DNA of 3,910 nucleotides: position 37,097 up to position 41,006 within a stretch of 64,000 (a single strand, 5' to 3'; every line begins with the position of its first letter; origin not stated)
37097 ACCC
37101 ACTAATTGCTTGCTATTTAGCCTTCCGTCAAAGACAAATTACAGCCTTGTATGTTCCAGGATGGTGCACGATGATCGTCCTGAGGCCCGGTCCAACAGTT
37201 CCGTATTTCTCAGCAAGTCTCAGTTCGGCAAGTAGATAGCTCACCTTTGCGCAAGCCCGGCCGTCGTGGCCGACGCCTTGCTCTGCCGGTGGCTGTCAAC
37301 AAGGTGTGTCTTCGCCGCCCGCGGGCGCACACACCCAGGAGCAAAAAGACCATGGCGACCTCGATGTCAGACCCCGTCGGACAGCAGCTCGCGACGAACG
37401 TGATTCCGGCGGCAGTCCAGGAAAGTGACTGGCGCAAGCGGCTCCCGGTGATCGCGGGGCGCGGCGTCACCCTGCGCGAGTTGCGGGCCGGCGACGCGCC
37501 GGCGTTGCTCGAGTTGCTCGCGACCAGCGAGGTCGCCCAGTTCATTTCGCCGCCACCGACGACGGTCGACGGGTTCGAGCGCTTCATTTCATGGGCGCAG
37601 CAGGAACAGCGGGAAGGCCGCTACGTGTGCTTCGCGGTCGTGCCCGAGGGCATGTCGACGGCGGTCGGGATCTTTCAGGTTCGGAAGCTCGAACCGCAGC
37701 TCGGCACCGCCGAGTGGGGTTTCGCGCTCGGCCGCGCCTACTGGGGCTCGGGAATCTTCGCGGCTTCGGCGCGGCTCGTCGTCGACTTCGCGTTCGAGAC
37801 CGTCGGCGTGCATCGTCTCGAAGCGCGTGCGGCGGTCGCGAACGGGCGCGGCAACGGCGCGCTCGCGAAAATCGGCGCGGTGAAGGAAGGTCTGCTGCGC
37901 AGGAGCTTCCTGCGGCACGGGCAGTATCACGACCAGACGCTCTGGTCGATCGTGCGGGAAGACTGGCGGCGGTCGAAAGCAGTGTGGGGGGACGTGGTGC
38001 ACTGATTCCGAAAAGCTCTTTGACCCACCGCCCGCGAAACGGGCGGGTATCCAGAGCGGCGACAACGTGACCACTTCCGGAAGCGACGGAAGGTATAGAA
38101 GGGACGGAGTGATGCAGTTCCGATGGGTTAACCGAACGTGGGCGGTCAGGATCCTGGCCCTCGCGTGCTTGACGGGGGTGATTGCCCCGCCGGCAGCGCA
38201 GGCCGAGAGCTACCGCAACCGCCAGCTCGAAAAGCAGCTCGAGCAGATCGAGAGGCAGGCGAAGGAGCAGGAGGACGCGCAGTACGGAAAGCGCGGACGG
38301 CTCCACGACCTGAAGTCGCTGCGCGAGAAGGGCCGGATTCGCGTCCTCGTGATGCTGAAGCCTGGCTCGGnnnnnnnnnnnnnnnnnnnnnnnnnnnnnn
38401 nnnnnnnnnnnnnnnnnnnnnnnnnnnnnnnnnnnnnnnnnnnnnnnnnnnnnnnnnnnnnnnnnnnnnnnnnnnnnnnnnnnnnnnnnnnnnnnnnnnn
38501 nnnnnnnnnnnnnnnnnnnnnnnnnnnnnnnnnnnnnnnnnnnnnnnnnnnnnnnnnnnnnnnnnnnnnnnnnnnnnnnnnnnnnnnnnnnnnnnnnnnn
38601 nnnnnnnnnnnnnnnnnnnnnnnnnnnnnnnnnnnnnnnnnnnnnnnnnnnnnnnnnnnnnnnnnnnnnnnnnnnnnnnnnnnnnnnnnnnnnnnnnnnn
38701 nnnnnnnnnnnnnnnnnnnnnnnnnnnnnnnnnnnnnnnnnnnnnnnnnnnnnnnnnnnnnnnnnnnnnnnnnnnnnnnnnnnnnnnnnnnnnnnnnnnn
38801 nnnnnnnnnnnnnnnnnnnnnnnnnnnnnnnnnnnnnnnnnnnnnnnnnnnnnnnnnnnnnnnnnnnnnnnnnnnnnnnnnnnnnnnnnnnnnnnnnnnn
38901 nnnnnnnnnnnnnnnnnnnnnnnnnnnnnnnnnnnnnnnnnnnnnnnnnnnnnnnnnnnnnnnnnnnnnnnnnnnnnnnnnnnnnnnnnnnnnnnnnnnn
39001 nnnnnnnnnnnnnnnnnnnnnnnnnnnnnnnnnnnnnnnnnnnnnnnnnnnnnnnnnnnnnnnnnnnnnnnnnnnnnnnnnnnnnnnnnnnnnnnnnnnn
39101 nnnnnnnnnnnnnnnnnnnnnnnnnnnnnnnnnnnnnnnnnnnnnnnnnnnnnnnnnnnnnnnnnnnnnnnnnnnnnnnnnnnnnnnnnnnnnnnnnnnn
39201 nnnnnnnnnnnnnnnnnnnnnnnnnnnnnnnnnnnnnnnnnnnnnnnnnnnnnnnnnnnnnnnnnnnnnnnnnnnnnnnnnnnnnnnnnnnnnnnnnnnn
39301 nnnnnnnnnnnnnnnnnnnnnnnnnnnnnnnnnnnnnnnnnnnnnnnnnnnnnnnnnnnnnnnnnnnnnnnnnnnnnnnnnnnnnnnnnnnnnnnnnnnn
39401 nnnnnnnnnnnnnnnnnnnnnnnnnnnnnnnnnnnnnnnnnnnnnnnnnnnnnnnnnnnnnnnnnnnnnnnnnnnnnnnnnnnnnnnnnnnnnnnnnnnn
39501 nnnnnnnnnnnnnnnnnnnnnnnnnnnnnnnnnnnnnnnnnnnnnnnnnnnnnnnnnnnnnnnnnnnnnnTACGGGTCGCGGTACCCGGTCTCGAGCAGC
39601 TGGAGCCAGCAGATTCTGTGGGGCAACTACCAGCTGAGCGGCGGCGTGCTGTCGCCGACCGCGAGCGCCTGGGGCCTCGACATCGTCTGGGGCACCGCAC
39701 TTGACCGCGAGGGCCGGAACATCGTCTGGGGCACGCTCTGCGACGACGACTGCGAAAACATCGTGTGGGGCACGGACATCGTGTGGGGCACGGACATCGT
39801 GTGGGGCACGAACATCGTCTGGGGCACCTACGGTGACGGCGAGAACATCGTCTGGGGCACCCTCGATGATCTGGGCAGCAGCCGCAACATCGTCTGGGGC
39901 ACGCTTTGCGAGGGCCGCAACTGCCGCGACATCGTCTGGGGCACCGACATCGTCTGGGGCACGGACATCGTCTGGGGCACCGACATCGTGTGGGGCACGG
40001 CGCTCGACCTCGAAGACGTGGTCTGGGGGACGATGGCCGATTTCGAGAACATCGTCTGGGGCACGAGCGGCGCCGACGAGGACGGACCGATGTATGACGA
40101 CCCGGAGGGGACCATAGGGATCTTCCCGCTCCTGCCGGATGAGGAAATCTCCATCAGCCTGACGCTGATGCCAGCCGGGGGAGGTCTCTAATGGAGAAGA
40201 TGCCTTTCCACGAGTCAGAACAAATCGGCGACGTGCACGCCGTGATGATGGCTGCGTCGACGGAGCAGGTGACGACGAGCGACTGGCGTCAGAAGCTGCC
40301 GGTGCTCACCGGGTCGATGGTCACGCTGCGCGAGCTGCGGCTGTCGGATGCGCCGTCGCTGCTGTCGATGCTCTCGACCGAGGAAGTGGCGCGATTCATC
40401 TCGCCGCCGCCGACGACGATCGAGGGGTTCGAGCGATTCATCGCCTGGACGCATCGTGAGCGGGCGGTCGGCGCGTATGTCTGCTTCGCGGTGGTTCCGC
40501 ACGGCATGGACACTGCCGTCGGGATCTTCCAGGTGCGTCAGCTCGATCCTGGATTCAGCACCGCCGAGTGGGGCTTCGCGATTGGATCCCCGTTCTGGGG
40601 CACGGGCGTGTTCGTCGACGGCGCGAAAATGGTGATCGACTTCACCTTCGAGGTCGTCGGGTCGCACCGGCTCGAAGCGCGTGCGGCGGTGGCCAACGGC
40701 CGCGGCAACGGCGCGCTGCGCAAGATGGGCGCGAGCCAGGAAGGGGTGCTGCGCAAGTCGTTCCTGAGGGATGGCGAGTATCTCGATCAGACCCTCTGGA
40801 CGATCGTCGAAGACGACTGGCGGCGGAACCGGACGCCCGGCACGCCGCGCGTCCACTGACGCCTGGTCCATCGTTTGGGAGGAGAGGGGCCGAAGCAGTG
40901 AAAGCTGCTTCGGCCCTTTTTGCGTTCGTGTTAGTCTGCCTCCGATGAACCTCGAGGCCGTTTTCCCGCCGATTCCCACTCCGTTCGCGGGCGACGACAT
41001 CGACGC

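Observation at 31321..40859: Candidate sigma-54-controlled module: two Trp-hexapeptide-repeat subtilases, two GNAT paralogs and a peptide ABC importer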

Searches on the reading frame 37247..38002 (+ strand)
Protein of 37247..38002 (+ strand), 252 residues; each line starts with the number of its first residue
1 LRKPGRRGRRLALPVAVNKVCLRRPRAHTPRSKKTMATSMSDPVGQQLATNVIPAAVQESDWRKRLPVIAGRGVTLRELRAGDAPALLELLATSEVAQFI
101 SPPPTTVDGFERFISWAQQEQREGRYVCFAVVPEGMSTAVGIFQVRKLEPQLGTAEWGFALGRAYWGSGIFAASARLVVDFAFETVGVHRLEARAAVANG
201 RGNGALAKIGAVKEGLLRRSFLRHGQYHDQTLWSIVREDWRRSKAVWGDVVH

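Call 6: search_protein_families(library=pfam, proteins=[window:37247-38002:+], max_evalue=0.01)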
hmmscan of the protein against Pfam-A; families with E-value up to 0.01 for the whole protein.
window:37247-38002:+ (252 aa): 3 families
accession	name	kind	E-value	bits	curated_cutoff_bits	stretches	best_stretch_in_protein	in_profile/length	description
PF13302.13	Acetyltransf_3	-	2.6e-23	83.7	25.4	1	74-211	2-137/138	Acetyltransferase (GNAT) domain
PF13420.13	Acetyltransf_4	-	0.00019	21.9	24.3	1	76-231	1-154/155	Acetyltransferase (GNAT) domain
PF00583.31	Acetyltransf_1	-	0.00024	21.8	20.7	1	109-199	17-104/116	Acetyltransferase (GNAT) family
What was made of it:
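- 37352..38005 (+): GNAT1 (Acetyltransf_3, RimJ/RimL-like; cytoplasmic). Pfam 2.6e-23 (call 6).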

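Call 16: search_protein_families(library=ncbifam, proteins=[window:37352-38002:+], max_evalue=0.01)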
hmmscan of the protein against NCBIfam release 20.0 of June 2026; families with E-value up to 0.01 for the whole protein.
window:37352-38002:+ (217 aa): 6 families
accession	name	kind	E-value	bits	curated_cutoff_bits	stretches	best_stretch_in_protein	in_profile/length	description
NF007539.0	PRK10151.1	equivalog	3.5e-07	30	184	1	104-200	78-174/179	50S ribosomal protein L7/L12-serine acetyltransferase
NF008072.0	PRK10809.1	equivalog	1.7e-05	24.7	190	1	120-207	105-192/194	ribosomal protein S5-alanine N-acetyltransferase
NF000225.3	AAC_6p_Strep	exception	4.9e-05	23.3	250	1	93-198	42-148/156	aminoglycoside 6'-N-acetyltransferase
NF011709.0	PRK15130.1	equivalog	0.00047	20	218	1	99-202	63-166/186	spermidine N1-acetyltransferase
NF040702.1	ileS_w_GNAT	exception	0.006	14.2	1999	1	34-183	282-424/1100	isoleucine--tRNA ligase, N-acetyltransferase domain-containing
NF000483.1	BlmB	exception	0.0072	15.7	625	1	124-187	97-160/301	bleomycin family antibiotic N-acetyltransferase BlmB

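Call 81: search_protein_families(library=padloc, proteins=[window:37352-38002:+], max_evalue=0.001)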
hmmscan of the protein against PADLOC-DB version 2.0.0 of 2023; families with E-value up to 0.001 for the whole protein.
window:37352-38002:+ (217 aa): 0 families

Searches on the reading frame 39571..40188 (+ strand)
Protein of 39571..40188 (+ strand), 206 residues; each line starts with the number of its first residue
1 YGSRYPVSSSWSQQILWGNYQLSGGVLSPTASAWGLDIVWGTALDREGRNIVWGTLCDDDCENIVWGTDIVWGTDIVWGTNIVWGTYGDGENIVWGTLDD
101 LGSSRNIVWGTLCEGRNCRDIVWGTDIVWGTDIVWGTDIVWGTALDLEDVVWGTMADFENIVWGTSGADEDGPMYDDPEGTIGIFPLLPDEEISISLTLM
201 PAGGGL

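Call 45: search_protein_representatives(protein=window:39571-40188:+)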
Query: 206 residues. Proteins with E-value up to 0.001 (for the whole library): 520; up to 1e-10: 191; up to 1e-30: 16. The best 150 are listed.
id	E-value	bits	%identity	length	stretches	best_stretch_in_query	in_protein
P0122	2.9e-58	213.6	62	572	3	2-169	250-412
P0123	8.0e-44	166.3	53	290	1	2-185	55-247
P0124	8.3e-42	159.7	52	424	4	2-130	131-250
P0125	2.4e-40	154.9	50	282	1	2-181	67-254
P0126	2.6e-40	154.8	59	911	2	2-169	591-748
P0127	1.4e-39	152.3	57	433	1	2-203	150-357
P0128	1.2e-37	146.1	54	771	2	2-165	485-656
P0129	3.4e-37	144.6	55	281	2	10-166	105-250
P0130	1.9e-35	138.8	56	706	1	3-178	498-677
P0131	7.5e-34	133.6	59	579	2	2-167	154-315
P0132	3.3e-33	131.5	54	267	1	11-171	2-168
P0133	6.3e-33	130.6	47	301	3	11-169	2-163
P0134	1.9e-32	129.0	63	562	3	91-168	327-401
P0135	6.1e-32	127.4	52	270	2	4-169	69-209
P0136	1.9e-31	125.7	52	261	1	2-182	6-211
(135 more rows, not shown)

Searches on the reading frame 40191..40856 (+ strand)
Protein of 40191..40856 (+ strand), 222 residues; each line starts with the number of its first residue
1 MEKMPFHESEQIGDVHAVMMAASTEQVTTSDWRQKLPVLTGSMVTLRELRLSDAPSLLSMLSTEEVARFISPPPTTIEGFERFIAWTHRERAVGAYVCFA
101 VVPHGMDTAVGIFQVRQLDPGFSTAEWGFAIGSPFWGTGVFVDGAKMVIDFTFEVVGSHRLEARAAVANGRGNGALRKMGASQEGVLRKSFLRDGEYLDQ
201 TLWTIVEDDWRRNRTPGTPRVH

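Call 6: search_protein_families(library=pfam, proteins=[window:40191-40856:+], max_evalue=0.01)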
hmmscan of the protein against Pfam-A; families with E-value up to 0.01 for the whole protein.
window:40191-40856:+ (222 aa): 2 families
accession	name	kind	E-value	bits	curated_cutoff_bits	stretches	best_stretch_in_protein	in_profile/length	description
PF13302.13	Acetyltransf_3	-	2.7e-20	73.9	25.4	1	44-181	2-137/138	Acetyltransferase (GNAT) domain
PF13420.13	Acetyltransf_4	-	0.00035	21.1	24.3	1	46-201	1-154/155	Acetyltransferase (GNAT) domain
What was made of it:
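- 40191..40859 (+): GNAT2 (Acetyltransf_3). Its ATG overlaps the S8-2 stop codon. Pfam 2.7e-20 (call 6).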

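Call 16: search_protein_families(library=ncbifam, proteins=[window:40191-40856:+], max_evalue=0.01)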
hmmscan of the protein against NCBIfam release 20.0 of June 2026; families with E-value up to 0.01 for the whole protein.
window:40191-40856:+ (222 aa): 5 families
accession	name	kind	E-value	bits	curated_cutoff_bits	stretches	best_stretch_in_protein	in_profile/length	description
NF000225.3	AAC_6p_Strep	exception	9.8e-07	28.8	250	1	39-196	2-141/156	aminoglycoside 6'-N-acetyltransferase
NF008072.0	PRK10809.1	equivalog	2e-05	24.4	190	1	120-213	100-193/194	ribosomal protein S5-alanine N-acetyltransferase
NF011709.0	PRK15130.1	equivalog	0.00012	22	218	1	108-209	67-168/186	spermidine N1-acetyltransferase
NF007539.0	PRK10151.1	equivalog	0.00084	19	184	1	107-206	76-175/179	50S ribosomal protein L7/L12-serine acetyltransferase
NF007527.0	PRK10140.1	equivalog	0.009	15.9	236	0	114-201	69-156/162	N-acetyltransferase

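Call 31: search_solved_structures(query=window:40191-40856:+, max_evalue=0.001, show_alignments=1)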
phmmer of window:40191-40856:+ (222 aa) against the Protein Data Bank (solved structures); distinct sequences matched with E-value up to 0.001: 20.
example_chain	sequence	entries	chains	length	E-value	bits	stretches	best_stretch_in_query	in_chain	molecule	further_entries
2z0z_A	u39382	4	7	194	3.8e-13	52.9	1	41-211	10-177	Putative uncharacterized protein TTHA1799 | Ribosomal-protein-alanine acetyltransferase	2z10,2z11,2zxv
1nsl_A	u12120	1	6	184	9.1e-07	32.1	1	108-211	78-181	Probable acetyltransferase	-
8gxj_A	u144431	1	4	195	2.4e-06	30.7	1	41-212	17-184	N-acetyltransferase domain-containing protein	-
1yre_A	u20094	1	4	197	2.4e-06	30.7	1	41-212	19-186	hypothetical protein PA3270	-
3igr_A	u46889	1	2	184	8.2e-06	28.9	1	121-211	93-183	Ribosomal-protein-S5-alanine N-acetyltransferase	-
8gxf_B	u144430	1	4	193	9.4e-06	28.8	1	52-214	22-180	GCN5 family acetyltransferase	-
3tcv_A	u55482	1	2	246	1.6e-05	28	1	70-211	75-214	GCN5-related N-acetyltransferase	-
6cy6_A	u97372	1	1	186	2.6e-05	27.3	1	110-218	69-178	Spermidine N(1)-acetyltransferase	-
4r9m_A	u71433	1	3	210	3.4e-05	26.9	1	110-218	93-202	Spermidine N(1)-acetyltransferase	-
8gxk_A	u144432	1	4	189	4.1e-05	26.6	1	44-212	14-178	Protein N-acetyltransferase, RimJ/RimL family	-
6c32_A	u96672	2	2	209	8.2e-05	25.7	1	110-209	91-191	Acetyltransferase, GNAT family protein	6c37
6c30_A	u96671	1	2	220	9e-05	25.5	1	110-209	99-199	GNAT family acetyltransferase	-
6vfn_A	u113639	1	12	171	9.6e-05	25.4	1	108-200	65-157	Spermidine N1-acetyltransferase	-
3wr7_A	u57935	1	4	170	0.00017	24.6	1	110-201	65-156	Spermidine N1-acetyltransferase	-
3pzj_A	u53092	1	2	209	0.00024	24.1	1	39-211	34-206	Probable acetyltransferases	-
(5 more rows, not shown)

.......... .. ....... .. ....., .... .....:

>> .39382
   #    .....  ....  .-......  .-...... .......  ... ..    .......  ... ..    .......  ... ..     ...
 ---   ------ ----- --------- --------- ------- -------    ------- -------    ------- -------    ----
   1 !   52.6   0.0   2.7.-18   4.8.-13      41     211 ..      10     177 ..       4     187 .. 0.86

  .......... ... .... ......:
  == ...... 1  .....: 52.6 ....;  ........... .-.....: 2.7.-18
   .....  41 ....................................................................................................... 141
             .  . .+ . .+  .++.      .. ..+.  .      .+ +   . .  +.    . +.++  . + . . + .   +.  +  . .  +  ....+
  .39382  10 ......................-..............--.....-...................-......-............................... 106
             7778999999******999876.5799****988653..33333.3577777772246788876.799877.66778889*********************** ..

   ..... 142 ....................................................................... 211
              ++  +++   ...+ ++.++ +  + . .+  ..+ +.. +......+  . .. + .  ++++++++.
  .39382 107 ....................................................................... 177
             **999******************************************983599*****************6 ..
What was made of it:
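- On RimJ/RimL ribosomal-protein N-acetyltransferases: The closest structure is TTHA1799 at E 4e-13 (call 31).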

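Call 48: find_related_loci(query=A2, collection=genome_contigs, flank=6000)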
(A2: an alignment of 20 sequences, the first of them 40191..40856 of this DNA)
Query A2 (222 aa) in genome_contigs; peptide patterns used: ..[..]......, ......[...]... (x = any residue, [..] = any of these).
574 stretches matched a pattern; 527 encode a relative of the query (tblastn E <= 1e-3); the best 80 are kept; 79 distinct loci.
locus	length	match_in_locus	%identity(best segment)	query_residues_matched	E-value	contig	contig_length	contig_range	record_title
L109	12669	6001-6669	81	1-222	4e-123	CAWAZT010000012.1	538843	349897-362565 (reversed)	MAG: uncultured Acidobacteriota bacterium isolate MFD03975.bin.2.149 genome assembly, contig: contig_27005, whole genome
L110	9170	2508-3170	81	1-222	1e-121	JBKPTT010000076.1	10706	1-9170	MAG: Acidobacteriota bacterium isolate GM_HAYS_MAG_00049 GM_HAYS_000000555043, whole genome shotgun sequence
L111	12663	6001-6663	81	1-222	1e-121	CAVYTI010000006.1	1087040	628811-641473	MAG: uncultured Acidobacteriota bacterium isolate MFD05537.bin.1.91 genome assembly, contig: contig_2453, whole genome s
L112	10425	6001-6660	80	1-222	4e-120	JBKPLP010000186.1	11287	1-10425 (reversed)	MAG: Acidobacteriota bacterium isolate GS_HAYS_MAG_00089 GS_HAYS_000000233879, whole genome shotgun sequence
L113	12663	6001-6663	79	1-222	6e-120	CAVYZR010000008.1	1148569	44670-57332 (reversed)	MAG: uncultured Acidobacteriota bacterium isolate MFD02242.bin.1.228 genome assembly, contig: contig_654, whole genome s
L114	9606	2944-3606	80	1-222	2e-119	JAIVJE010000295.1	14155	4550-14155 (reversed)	MAG: Acidobacteria bacterium isolate MAG16 MTG16_4431, whole genome shotgun sequence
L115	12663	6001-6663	79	1-222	3e-119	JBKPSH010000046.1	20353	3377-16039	MAG: Acidobacteriota bacterium isolate GS_EKS_MAG_00027 GS_EKS_000002190441, whole genome shotgun sequence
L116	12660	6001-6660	78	1-222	9e-119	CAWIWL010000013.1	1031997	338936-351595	MAG: uncultured Acidobacteriota bacterium isolate MFD04850.bin.1.225 genome assembly, contig: contig_2971, whole genome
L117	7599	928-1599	77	1-222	6e-119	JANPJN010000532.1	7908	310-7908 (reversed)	MAG: Acidobacteriota bacterium isolate VAR_61_metabat_4 VAR_61_k141_545154, whole genome shotgun sequence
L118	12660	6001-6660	78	1-222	1e-118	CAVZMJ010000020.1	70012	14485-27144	MAG: uncultured Acidobacteriota bacterium isolate MFD02242.bin.2.7 genome assembly, contig: contig_62964, whole genome s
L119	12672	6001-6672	77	1-222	6e-119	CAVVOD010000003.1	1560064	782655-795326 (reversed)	MAG: uncultured Acidobacteriota bacterium isolate MFD04212.bin.1.190 genome assembly, contig: contig_633, whole genome s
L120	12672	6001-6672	78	1-222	2e-118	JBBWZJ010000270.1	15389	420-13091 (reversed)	MAG: Acidobacteriota bacterium isolate Holy_63 scaffold_2425904, whole genome shotgun sequence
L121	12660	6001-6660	77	1-222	2e-118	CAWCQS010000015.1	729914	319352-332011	MAG: uncultured Acidobacteriota bacterium isolate MFD05176.bin.1.177 genome assembly, contig: contig_56921, whole genome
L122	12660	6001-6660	79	1-222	5e-119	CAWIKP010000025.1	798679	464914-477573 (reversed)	MAG: uncultured Acidobacteriota bacterium isolate MFD05176.bin.2.36 genome assembly, contig: contig_37021, whole genome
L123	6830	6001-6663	81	1-222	1e-118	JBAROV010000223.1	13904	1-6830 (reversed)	MAG: Vicinamibacterales bacterium isolate MFD13504_ilm_asm_bin1 k127_153704, whole genome shotgun sequence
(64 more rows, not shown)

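Call 81: search_protein_families(library=padloc, proteins=[window:40191-40856:+], max_evalue=0.001)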
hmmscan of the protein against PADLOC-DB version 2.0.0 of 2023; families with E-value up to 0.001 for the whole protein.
window:40191-40856:+ (222 aa): 0 families
